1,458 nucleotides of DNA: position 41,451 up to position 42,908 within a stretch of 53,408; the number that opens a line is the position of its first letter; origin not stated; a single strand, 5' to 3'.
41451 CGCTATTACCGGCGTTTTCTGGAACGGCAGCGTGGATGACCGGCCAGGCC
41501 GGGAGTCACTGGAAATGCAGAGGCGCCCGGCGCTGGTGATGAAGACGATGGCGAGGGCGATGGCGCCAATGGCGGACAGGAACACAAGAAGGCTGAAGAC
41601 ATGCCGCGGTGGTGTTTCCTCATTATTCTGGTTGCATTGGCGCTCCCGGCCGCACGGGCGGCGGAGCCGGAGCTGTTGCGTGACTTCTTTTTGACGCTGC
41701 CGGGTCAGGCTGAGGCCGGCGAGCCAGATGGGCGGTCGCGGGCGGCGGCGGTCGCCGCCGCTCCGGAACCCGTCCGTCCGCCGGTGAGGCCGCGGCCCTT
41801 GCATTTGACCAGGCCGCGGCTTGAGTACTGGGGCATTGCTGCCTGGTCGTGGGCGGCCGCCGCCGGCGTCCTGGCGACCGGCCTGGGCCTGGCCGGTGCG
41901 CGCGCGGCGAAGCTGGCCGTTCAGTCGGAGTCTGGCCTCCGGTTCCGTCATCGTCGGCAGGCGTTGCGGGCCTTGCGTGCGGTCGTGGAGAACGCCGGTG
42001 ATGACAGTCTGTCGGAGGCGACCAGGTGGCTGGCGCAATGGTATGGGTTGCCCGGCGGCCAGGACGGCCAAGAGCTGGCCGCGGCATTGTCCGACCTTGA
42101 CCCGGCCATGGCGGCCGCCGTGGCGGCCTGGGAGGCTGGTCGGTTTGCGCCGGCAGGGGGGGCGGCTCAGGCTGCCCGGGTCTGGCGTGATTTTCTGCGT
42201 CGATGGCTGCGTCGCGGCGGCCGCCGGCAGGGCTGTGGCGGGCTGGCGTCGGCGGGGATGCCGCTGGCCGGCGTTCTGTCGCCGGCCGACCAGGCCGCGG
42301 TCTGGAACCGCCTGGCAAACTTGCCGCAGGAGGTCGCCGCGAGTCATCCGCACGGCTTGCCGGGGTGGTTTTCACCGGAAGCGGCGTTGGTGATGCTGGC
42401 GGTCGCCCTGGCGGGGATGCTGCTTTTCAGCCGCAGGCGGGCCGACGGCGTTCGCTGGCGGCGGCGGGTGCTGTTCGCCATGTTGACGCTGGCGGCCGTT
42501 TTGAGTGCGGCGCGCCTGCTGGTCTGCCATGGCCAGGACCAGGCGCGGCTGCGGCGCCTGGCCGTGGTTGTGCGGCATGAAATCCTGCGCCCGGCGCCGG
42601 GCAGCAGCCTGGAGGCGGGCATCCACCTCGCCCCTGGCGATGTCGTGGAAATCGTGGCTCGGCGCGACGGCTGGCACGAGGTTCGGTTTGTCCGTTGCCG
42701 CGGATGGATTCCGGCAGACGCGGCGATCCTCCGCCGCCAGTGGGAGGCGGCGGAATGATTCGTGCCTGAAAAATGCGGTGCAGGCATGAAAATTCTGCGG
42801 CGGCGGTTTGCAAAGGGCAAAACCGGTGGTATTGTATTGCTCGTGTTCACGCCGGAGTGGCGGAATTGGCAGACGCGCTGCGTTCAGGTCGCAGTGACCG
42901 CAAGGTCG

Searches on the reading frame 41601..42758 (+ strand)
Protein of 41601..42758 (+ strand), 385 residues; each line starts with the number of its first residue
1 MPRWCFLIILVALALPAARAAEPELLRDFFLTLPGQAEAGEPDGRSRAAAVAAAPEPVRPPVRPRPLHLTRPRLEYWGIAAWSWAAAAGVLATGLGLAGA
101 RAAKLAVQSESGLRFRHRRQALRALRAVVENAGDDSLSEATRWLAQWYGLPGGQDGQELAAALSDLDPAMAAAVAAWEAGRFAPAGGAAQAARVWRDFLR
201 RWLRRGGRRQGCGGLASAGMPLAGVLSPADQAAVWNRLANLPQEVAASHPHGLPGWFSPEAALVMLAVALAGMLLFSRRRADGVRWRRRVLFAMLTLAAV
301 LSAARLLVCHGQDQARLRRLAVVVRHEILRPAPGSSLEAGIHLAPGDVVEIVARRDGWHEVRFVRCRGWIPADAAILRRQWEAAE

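Call 45: search_protein_families(library=pfam, proteins=[window:41601-42758:+], max_evalue=0.001)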
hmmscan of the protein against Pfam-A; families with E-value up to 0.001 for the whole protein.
window:41601-42758:+ (385 aa): 1 family
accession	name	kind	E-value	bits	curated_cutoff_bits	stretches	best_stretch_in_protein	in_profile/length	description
PF06347.19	SH3_4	-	0.00072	19.7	24.1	0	329-371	7-50/56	Bacterial SH3 domain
